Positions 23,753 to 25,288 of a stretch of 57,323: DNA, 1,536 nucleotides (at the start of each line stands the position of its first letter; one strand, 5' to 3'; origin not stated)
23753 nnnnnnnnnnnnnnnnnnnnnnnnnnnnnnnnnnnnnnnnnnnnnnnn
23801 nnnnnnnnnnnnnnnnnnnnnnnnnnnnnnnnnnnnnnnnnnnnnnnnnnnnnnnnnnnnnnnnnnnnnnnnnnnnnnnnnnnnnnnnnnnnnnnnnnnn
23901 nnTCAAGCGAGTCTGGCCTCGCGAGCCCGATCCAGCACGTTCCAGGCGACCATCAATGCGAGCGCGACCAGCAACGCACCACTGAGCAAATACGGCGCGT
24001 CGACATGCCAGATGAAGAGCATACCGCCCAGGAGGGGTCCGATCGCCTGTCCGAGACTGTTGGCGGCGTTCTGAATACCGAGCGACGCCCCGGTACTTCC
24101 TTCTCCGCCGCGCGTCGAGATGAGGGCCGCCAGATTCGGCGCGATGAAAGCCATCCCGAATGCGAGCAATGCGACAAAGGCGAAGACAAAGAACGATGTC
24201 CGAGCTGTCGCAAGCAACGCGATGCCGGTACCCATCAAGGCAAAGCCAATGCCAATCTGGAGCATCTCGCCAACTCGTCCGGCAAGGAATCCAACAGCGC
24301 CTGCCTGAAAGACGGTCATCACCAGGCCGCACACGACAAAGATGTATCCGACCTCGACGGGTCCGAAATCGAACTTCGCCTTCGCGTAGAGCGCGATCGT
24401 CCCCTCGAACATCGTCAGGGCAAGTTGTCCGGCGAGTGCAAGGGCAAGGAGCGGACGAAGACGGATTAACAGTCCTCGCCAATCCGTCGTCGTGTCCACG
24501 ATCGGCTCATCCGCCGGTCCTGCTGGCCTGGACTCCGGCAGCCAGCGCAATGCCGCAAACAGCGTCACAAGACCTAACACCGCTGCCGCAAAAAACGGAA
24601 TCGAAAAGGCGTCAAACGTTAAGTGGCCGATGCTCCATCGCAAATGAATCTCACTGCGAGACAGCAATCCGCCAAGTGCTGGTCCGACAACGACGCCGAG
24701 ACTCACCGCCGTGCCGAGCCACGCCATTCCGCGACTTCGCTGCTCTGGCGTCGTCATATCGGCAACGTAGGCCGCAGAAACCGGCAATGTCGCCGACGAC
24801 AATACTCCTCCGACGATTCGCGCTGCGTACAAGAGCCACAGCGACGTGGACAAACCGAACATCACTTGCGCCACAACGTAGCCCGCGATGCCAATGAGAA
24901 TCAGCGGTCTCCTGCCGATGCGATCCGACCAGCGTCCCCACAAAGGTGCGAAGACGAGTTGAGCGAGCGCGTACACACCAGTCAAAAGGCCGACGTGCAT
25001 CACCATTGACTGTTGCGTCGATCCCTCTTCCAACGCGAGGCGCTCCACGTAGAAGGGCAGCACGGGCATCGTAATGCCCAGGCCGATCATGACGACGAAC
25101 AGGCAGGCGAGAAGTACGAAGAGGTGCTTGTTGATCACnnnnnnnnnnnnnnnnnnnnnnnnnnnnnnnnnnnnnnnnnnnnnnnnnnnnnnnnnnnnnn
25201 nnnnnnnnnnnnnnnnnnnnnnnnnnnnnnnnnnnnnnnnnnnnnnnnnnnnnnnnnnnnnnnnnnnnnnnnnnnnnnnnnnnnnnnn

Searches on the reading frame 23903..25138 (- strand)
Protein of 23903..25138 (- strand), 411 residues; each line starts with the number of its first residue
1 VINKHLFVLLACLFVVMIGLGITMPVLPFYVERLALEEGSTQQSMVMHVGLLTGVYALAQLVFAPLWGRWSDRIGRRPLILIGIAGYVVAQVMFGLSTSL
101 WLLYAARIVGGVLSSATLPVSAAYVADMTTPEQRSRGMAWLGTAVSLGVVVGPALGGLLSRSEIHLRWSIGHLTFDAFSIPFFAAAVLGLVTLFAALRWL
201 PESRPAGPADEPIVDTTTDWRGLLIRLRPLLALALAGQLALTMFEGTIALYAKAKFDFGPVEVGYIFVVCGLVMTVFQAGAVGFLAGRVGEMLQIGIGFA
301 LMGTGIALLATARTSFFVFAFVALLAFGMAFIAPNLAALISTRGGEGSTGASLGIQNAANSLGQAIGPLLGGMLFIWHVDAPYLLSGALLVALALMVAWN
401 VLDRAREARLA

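Call 3: search_protein_families(library=pfam, proteins=[window:23903-25138:-], max_evalue=0.01)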
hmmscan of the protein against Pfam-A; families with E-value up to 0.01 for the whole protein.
window:23903-25138:- (411 aa): 3 families
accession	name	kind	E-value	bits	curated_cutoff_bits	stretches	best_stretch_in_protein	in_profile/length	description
PF07690.21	MFS_1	-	2.1e-58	198.3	33.4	2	9-357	1-336/347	Major Facilitator Superfamily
PF00083.30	Sugar_tr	-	9.6e-14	51.5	22.3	1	35-203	34-194/452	Sugar (and other) transporter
PF03137.26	OATP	-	0.006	15.4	25.8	0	100-165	132-198/545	Organic Anion Transporter Polypeptide (OATP) family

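Call 62: search_protein_families(library=ncbifam, proteins=[window:23903-25138:-], max_evalue=0.001)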
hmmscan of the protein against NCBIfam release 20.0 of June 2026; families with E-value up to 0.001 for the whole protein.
window:23903-25138:- (411 aa): 66 families (the best 25 are shown)
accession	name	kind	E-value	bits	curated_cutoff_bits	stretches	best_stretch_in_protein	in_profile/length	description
NF012174.0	tet_MFS_A_B_C_D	equivalog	4.4e-59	200.2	475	2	3-358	1-339/382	Tet(A)/Tet(B)/Tet(C) family tetracycline efflux MFS transporter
NF045486.1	tet_MFS_30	exception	1.1e-42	146.7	730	2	2-357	1-339/392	tetracycline efflux MFS transporter Tet(30)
NF045684.1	tet_MFS_65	exception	3e-42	145.2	800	1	16-397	8-375/383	tetracycline efflux MFS transporter Tet(65)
NF012187.0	tet_MFS_E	exception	2.7e-40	138.7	820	1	3-375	2-358/405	tetracycline efflux MFS transporter Tet(E)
NF045488.1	tet_MFS_62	exception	5.8e-39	134.3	775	1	3-370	1-351/385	tetracycline efflux MFS transporter Tet(62)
NF012190.1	tet_MFS_B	exception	4.8e-38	131.2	850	1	13-375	12-357/400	tetracycline efflux MFS transporter Tet(B)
NF012207.0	tet_MFS_H_J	exception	1.7e-36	126.1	700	1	3-398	2-384/392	Tet(H)/Tet(J) family tetracycline efflux MFS transporter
NF012195.0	tet_MFS_H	exception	1.9e-35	122.8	840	1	3-399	2-385/392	tetracycline efflux MFS transporter Tet(H)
NF012193.0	tet_MFS_A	exception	3.7e-35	121.6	840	1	3-375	3-358/394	tetracycline efflux MFS transporter Tet(A)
NF012186.0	tet_MFS_D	exception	1.4e-34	119.8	775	1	3-377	2-357/394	tetracycline efflux MFS transporter Tet(D)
TIGR00880.1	2_A_01_02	superfamily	5.9e-34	117.2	131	1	52-202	3-140/141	multidrug resistance protein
NF012194.0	tet_MFS_J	exception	4.7e-33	114.7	870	1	3-380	2-363/398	tetracycline efflux MFS transporter Tet(J)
NF012192.0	tet_MFS_G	exception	3.4e-32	111.9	800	1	15-341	14-323/391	tetracycline efflux MFS transporter Tet(G)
NF012191.0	tet_MFS_C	exception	4.7e-31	108.1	850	1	3-376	4-360/396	tetracycline efflux MFS transporter Tet(C)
NF012177.1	tet_MFS_42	exception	5.8e-30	104.9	850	1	13-398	6-383/411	tetracycline efflux MFS transporter Tet(42)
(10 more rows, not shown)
